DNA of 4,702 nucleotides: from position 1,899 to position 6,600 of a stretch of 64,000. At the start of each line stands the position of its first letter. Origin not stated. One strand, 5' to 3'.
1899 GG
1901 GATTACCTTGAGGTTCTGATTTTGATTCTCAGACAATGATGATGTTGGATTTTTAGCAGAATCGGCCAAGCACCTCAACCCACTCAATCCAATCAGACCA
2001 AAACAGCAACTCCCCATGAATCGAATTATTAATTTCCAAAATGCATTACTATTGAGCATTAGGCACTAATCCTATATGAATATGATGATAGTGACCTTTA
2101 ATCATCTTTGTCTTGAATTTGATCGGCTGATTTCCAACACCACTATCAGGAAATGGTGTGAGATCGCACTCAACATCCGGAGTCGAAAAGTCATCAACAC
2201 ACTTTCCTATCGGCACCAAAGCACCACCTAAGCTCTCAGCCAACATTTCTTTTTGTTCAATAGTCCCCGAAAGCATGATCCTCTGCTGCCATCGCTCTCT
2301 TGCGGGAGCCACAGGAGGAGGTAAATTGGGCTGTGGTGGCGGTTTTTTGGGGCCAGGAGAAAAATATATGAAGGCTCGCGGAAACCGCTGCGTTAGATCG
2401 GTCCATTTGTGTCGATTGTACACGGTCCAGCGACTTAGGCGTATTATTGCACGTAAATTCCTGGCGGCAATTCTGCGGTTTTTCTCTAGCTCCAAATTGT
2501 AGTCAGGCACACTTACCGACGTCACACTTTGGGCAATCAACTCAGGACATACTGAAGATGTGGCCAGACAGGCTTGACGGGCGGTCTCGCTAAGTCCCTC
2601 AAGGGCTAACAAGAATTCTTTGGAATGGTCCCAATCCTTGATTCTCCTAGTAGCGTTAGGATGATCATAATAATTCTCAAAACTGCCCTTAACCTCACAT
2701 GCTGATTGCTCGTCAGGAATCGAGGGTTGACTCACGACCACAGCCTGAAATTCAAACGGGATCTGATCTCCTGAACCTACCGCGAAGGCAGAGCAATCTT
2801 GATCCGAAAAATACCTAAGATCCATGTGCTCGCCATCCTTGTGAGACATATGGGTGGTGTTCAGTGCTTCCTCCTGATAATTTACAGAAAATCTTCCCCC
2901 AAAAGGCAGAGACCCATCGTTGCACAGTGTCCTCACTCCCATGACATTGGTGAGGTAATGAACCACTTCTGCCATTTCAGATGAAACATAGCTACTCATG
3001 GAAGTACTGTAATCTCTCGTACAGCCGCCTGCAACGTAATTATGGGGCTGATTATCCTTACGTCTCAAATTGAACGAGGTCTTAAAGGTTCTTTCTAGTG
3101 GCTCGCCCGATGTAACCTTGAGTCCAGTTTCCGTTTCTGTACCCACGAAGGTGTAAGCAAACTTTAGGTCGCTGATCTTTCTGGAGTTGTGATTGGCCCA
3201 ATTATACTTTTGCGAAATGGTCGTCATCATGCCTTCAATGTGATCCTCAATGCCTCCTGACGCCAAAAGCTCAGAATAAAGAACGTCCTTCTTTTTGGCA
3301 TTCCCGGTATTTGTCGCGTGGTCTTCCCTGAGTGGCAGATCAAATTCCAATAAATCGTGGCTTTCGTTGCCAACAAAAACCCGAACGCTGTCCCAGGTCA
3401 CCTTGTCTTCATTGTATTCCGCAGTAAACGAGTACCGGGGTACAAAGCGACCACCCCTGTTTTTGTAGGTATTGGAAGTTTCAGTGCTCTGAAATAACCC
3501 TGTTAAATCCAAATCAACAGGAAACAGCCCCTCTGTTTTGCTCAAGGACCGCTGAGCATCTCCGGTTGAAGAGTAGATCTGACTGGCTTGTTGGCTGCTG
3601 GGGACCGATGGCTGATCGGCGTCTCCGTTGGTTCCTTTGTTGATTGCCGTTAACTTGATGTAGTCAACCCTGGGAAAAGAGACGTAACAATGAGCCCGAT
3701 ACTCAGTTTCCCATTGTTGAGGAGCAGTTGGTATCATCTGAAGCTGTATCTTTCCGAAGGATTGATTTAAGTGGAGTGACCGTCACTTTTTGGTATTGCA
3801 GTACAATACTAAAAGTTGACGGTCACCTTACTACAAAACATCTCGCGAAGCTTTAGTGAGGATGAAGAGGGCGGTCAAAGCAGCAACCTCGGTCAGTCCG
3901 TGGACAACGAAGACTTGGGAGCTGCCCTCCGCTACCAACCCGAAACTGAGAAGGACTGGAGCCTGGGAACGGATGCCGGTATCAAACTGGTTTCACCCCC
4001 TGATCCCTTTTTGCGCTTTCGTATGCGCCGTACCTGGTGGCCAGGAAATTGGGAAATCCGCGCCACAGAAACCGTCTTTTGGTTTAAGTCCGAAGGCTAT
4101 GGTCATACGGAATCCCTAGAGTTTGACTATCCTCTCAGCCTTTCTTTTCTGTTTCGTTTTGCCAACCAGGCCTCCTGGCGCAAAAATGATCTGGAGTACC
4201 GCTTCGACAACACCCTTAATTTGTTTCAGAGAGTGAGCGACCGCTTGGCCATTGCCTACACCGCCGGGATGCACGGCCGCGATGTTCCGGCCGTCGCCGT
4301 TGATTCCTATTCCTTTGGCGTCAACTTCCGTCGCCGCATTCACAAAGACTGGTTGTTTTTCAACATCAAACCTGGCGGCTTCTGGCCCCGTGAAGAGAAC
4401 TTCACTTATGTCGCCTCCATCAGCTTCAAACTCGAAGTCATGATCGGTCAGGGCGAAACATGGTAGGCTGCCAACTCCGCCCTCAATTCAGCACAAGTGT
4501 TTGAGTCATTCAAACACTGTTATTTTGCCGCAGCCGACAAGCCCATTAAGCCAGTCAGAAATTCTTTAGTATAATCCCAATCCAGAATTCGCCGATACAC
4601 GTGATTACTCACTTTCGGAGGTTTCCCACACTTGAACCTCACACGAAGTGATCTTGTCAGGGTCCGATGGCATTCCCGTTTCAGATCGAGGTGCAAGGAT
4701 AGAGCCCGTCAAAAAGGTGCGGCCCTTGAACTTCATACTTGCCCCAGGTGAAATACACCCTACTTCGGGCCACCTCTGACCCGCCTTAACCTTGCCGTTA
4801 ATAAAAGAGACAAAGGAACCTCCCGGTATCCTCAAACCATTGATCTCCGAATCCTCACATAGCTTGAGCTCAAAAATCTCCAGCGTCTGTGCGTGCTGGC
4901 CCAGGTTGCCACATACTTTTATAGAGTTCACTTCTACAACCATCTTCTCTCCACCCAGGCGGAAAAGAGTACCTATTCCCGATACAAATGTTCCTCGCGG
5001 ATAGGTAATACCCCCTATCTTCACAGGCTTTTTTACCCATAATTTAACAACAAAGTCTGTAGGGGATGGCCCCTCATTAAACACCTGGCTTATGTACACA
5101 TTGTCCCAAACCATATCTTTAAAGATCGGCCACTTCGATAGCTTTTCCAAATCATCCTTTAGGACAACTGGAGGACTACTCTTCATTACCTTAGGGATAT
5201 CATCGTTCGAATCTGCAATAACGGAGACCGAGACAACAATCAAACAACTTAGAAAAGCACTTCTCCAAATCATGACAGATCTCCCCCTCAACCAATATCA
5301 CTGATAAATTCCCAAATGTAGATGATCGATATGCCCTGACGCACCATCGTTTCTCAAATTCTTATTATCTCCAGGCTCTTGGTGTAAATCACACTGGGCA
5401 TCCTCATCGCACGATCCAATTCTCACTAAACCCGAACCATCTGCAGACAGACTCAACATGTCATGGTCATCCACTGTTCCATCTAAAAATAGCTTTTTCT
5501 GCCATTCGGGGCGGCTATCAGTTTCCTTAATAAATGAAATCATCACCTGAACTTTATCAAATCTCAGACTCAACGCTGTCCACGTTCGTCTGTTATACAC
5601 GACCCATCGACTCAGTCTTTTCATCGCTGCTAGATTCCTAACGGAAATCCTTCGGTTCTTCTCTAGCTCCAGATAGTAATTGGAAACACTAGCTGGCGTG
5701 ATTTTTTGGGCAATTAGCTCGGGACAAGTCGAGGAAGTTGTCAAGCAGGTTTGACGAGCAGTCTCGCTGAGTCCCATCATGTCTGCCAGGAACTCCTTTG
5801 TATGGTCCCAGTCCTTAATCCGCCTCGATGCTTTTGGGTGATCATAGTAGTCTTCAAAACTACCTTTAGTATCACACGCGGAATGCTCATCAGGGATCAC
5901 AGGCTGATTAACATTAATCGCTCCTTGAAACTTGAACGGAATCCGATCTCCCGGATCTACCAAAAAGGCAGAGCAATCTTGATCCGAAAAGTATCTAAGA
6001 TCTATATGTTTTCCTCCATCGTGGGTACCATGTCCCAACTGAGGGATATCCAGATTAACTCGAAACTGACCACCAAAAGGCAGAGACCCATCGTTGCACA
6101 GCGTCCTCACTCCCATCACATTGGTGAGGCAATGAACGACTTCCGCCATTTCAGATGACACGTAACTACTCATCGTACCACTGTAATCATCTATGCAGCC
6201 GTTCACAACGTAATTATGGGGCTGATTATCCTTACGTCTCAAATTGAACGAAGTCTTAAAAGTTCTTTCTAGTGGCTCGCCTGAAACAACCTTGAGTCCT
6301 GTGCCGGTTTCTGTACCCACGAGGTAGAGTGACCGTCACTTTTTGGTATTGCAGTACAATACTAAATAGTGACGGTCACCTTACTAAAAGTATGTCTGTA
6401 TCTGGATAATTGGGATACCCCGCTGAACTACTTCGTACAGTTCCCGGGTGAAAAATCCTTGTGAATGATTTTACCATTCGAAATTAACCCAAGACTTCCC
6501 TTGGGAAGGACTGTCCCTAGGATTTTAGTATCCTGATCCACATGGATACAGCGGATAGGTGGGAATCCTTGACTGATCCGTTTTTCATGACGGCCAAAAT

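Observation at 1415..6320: Two N-terminally truncated toxin copies, each with its own small secreted-protein gene: orphan toxin-immunity modules downstream of the main gene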

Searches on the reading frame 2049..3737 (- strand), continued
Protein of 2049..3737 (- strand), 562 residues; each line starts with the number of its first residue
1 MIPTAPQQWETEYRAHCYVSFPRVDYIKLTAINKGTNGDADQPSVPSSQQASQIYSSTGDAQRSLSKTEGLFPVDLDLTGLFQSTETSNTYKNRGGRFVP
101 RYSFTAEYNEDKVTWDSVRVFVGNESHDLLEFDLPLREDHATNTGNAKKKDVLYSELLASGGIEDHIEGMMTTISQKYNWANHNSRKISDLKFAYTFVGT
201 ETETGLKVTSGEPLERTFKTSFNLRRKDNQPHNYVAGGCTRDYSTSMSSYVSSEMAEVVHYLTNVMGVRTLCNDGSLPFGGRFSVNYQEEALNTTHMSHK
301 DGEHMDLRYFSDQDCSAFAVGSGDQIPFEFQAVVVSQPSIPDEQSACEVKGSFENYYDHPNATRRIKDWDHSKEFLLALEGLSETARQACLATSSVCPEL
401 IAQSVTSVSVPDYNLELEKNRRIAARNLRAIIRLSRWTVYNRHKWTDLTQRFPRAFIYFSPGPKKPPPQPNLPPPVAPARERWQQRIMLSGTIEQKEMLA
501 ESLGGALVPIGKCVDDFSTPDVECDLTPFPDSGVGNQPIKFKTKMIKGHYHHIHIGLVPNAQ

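Call 91: search_protein_families(library=pfam, proteins=[P0015, P0018, P0020, P0016, P0026, P0031, P0028, P0011, P0019, P0014], max_evalue=1)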
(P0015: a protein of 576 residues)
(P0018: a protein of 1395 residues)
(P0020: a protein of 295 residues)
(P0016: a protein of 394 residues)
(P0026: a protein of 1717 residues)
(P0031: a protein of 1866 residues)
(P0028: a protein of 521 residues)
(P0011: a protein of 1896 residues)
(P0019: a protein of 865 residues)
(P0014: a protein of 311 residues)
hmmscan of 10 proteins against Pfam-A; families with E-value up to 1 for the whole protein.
P0015 (576 aa): 1 family
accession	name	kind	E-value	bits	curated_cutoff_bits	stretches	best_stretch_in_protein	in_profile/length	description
PF03411.18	Peptidase_M74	-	0.12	12.4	25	1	380-434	33-88/240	Penicillin-insensitive murein endopeptidase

P0018 (1395 aa): 5 families
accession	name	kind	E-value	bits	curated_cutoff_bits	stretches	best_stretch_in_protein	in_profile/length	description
PF04862.18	DUF642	-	8.2e-10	39.1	27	2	138-296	1-156/157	Protein of unknown function (DUF642)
PF07705.17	CARDB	-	0.0004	21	22.7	1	14-82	25-88/101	CARDB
PF02018.23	CBM_4_9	-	0.002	18.9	25.9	1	25-108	33-125/136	Carbohydrate binding domain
PF16841.11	CBM60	-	0.013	16.4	28.2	0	71-110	14-53/91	Ca-dependent carbohydrate-binding module xylan-binding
PF18962.6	Por_Secre_tail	-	0.042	14.6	27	1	527-579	9-67/75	Secretion system C-terminal sorting domain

P0020 (295 aa): 1 family
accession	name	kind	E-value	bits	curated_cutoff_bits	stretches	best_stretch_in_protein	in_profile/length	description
PF04496.17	Herpes_UL35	-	0.16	12.7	25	1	48-87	68-107/109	Herpesvirus UL35 family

P0016 (394 aa): 0 families

P0026 (1717 aa): 7 families
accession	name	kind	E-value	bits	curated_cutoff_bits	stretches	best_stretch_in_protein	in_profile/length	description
PF18911.6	PKD_4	-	1.6e-16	60.6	27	3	404-447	30-72/85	PKD domain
PF00801.26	PKD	-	5.5e-15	55.6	23.5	3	382-451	11-73/80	PKD domain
PF03411.18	Peptidase_M74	-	0.0007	19.7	25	1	1454-1518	34-98/240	Penicillin-insensitive murein endopeptidase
PF18981.6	InlK_D3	-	0.003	18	25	1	522-550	47-73/75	Internalin K domain (D3/D4)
PF22352.2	K319L-like_PKD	-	0.0079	16.6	27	0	583-611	11-39/84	K319L-like, PKD domain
PF10501.15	Ribosomal_L50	-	0.037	14.7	25.1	1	1303-1346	26-69/109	Ribosomal subunit 39S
PF12988.13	TraQ_transposon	-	0.49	10.8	27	0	249-281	97-129/133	TraQ conjugal transfer protein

P0031 (1866 aa): 13 families
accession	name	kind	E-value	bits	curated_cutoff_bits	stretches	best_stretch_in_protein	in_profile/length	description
PF18911.6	PKD_4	-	1.1e-74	246.9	27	7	519-595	4-78/85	PKD domain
PF00801.26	PKD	-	3.2e-57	190.9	23.5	7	618-684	12-73/80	PKD domain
PF22352.2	K319L-like_PKD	-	1.5e-12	47.8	27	2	180-245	13-84/84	K319L-like, PKD domain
PF09136.16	Glucodextran_B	-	7.9e-11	42.2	27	1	251-332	1-82/83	Glucodextranase, domain B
PF17963.7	Big_9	-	1.5e-05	26.2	23.6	1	826-879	30-89/89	Bacterial Ig domain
PF19077.6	Big_13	-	7.3e-05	23.6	27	1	283-330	51-99/102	Bacterial Ig-like domain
PF16820.11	PKD_3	-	0.0076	16.5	26.3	0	197-229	34-66/68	PKD-like domain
PF13754.12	Big_3_4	-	0.008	16.5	27.3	0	652-710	18-76/106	Domain of unknown function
PF21027.3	Sde0182_C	-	0.023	15.7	27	0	181-252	2-72/83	Cellulose-binding protein Sde0182, C-terminal domain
PF15418.12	DUF4625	-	0.037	14.7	27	0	386-418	98-129/131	Domain of unknown function (DUF4625)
PF14344.12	DUF4397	-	0.06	14.4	30.6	0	101-129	12-40/119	Domain of unknown function (DUF4397)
PF22820.2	TcaA_3rd_4th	-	0.16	12.4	27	0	841-881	24-65/73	TcaA protein 3rd/4th domain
PF18981.6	InlK_D3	-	0.83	10.2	25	0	217-242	46-71/75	Internalin K domain (D3/D4)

P0028 (521 aa): 1 family
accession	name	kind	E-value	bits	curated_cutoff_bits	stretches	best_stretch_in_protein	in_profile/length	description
PF03411.18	Peptidase_M74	-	0.033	14.2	25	1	431-481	55-98/240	Penicillin-insensitive murein endopeptidase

P0011 (1896 aa): 12 families
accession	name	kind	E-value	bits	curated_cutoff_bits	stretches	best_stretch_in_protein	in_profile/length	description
PF18911.6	PKD_4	-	1.5e-102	336.2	27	9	812-880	17-85/85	PKD domain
PF00801.26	PKD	-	4.6e-67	222.4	23.5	9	831-875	31-76/80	PKD domain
PF22352.2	K319L-like_PKD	-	1.9e-13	50.6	27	4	825-880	24-84/84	K319L-like, PKD domain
PF18981.6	InlK_D3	-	5.9e-07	29.9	25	1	849-879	42-72/75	Internalin K domain (D3/D4)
PF19408.5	PKD_6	-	0.00035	21.3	25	1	825-878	27-82/82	PKD-like domain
PF12245.14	Big_3_2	-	0.00076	20.1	23.3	1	183-253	47-119/122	Bacterial Ig-like domain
PF16967.11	TcfC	-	0.012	15.6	29.4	0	229-249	43-63/68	E-set like domain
PF07495.19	Y_Y_Y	-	0.076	13.4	26.6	0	229-255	37-63/65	Y_Y_Y domain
PF16820.11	PKD_3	-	0.11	12.8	26.3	0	828-864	31-66/68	PKD-like domain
PF09136.16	Glucodextran_B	-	0.35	11.2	27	0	842-880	42-81/83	Glucodextranase, domain B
PF13897.11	GOLD_2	-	0.37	11.5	28.4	0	756-801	15-60/140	Golgi-dynamics membrane-trafficking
PF19077.6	Big_13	-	0.7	10.9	27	0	751-792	59-100/102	Bacterial Ig-like domain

P0019 (865 aa): 4 families
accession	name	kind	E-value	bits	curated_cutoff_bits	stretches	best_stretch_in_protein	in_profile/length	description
PF16640.11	Big_3_5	-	0.019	15.9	35.5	1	78-125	17-68/88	Bacterial Ig-like domain (group 3)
PF13228.11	DUF4037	-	0.03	15.5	22.1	0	656-715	14-75/101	Domain of unknown function (DUF4037)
PF13620.12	CarboxypepD_reg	-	0.05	14.4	32.3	1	95-149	25-81/82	Carboxypeptidase regulatory-like domain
PF24547.1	DUF7601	-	0.3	12.1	27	1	32-160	2-115/116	Domain of unknown function (DUF7601)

P0014 (311 aa): 1 family
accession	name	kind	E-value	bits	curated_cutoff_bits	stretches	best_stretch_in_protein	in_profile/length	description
PF13599.13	Pentapeptide_4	-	0.064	13.8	38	0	183-236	1-53/78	Pentapeptide repeat region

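Call 109: find_encoding_contigs(protein=P0001, flank=10000, max_places=3)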
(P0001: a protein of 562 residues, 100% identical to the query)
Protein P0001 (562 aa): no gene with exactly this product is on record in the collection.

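Call 114: search_protein_families(library=phrogs, proteins=[window:2049-3737:-], max_evalue=0.01)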
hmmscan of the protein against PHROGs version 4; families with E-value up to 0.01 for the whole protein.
window:2049-3737:- (562 aa): 0 families

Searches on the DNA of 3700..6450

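Call 115: search_rna_families(source=window, start=3700, end=6450, threshold=evalue, max_evalue=1)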
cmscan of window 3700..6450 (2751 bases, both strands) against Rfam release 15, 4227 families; matches with E-value up to 1: 2.
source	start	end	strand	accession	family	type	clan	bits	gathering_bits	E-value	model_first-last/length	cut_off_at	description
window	6328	6379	+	RF03394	mir-2574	Gene; miRNA;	-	29.8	90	0.0016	1-68/68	no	mir-2574 microRNA precursor family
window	6329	6379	+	RF00650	mir-153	Gene; miRNA;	-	21.8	54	0.78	1-73/73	no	mir-153 microRNA precursor family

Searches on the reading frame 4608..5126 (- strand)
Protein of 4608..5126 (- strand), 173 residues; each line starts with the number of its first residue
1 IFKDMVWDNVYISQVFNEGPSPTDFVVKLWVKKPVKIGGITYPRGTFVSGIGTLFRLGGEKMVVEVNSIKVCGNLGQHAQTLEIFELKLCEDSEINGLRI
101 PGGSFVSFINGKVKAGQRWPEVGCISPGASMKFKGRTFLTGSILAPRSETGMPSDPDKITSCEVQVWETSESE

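Call 63: find_homologous_proteins(query=A6, max_evalue=0.001)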
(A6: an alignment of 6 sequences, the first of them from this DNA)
Query A6 (6 sequences) (173 aa, profile of the alignment): 9 proteins with E <= 0.001 among 1767 candidates.
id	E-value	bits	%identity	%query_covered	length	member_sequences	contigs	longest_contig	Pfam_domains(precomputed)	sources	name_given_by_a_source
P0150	7.8e-57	210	33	14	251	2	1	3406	-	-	-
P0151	2.3e-48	182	40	85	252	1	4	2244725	-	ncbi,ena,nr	ncbi:MAG: hypothetical protein H6624_01200 [Bdellovibrionaceae bacterium]|nr:hypothetical protein [B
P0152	1.9e-47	179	100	100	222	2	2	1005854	PF12508.15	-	-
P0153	6.4e-39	151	65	90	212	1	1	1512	-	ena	-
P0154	1.0e-38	151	73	97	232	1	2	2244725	-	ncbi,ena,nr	ncbi:MAG: hypothetical protein H6624_08935 [Bdellovibrionaceae bacterium]|nr:hypothetical protein [B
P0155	3.4e-36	143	64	91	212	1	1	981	-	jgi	jgi:hypothetical protein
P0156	5.0e-36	142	70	97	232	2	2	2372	-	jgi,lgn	-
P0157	8.1e-30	122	44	97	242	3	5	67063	-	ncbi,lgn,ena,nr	ncbi:MAG: hypothetical protein KDD68_14260 [Bdellovibrionales bacterium]|nr:hypothetical protein [Bd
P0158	6.4e-29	119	50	84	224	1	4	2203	-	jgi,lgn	-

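Call 64: find_encoding_contigs(protein=P0154, flank=10000, max_places=3)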
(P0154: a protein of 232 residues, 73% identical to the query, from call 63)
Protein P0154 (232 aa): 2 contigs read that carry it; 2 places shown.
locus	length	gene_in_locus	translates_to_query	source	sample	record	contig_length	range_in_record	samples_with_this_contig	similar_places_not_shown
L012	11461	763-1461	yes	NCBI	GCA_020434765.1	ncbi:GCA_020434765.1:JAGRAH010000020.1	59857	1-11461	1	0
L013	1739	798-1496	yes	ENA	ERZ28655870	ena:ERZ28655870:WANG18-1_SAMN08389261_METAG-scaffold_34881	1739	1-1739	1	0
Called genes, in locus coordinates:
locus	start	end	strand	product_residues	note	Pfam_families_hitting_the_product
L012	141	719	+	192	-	-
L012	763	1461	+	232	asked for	-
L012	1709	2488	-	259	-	-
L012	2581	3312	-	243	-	-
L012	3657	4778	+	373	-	-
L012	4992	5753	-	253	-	PF00034:Cytochrom_C (faint), PF13442:Cytochrome_CBB3 (faint), PF07635:PSCyt1 (faint)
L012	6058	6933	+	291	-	PF14394:DUF4423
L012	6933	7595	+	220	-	-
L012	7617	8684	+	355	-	PF02424:ApbE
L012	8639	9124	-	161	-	PF27139:Aq_1264_TM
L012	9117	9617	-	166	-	PF27139:Aq_1264_TM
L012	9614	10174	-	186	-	PF04205:FMN_bind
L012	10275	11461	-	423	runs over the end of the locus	-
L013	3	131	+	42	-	?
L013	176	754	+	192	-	-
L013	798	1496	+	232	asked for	-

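Call 65: find_encoding_contigs(protein=P0151, flank=10000, max_places=3)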
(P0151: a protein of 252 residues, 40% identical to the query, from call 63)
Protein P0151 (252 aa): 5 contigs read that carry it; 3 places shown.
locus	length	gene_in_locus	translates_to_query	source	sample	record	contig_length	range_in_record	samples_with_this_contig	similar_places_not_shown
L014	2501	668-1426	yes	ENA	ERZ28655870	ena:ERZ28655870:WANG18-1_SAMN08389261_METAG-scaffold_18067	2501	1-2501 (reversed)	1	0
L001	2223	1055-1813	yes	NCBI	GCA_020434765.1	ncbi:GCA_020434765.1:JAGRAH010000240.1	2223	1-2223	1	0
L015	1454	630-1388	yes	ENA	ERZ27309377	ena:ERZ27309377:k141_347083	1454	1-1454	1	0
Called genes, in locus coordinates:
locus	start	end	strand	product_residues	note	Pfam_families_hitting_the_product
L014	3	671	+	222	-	?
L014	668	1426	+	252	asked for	-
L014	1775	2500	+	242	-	?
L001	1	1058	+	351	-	?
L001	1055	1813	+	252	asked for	-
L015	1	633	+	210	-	?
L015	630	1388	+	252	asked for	-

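Call 66: find_encoding_contigs(protein=P0157, flank=10000, max_places=3)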
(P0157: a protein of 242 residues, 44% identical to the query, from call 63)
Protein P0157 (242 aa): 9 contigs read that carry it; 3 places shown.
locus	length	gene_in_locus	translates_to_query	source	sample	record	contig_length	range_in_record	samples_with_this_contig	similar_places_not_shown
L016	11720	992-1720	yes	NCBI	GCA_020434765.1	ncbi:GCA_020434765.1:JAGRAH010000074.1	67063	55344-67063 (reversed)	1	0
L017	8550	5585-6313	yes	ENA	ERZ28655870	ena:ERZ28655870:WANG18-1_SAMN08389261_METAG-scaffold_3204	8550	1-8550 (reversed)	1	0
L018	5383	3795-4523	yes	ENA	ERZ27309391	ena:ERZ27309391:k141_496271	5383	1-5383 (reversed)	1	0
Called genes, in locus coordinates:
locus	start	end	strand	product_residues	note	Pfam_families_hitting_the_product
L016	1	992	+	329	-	?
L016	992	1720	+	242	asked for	-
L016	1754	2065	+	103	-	-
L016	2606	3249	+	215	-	-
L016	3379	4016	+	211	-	-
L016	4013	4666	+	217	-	-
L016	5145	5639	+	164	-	-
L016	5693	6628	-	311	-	PF13384:HTH_23 (faint), PF13936:HTH_38, PF13565:HTH_32 (weak)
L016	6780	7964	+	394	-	-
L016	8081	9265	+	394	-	-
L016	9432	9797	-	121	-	PF02261:Asp_decarbox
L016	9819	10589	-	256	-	PF03309:Pan_kinase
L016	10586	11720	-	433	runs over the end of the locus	PF02441:Flavoprotein, PF04127:DFP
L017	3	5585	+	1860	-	?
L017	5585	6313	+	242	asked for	-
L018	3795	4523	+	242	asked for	-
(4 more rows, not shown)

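Call 83: search_protein_families(library=pfam, proteins=[L016:4013-4666:+], max_evalue=0.001)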
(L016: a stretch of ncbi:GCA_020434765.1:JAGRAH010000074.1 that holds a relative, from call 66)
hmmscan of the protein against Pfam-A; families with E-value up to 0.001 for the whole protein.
L016:4013-4666:+ (217 aa): 0 families

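Call 123: find_encoding_contigs(protein=P0156, flank=5000, max_places=4)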
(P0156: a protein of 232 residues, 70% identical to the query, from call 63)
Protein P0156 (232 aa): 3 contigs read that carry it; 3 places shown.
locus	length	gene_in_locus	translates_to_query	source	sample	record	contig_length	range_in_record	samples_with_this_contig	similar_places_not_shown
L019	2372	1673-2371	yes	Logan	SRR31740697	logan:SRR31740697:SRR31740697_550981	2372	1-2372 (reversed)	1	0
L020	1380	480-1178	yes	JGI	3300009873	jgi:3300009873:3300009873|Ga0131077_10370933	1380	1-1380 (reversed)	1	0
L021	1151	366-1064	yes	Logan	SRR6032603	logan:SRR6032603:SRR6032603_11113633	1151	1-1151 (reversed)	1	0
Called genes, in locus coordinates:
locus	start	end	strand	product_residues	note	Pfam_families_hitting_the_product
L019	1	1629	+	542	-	?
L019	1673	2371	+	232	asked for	?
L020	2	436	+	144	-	?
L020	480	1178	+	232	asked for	-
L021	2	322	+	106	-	?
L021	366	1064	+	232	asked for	-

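Call 124: find_encoding_contigs(protein=P0158, flank=5000, max_places=4)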
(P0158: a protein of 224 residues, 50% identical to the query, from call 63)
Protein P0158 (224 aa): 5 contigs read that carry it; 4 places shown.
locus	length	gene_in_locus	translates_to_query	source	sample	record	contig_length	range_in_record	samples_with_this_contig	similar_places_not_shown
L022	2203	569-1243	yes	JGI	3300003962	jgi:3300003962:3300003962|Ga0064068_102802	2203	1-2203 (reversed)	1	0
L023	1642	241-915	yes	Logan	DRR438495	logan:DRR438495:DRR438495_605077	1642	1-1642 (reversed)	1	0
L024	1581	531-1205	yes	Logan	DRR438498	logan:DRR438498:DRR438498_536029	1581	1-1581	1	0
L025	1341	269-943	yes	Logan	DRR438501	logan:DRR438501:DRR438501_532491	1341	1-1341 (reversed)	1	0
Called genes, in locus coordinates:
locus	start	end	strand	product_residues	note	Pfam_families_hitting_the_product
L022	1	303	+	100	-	?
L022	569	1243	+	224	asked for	-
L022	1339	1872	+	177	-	-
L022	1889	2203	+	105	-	?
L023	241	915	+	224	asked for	-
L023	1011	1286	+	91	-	-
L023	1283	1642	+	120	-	?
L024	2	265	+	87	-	?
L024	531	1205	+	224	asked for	-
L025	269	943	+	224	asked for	-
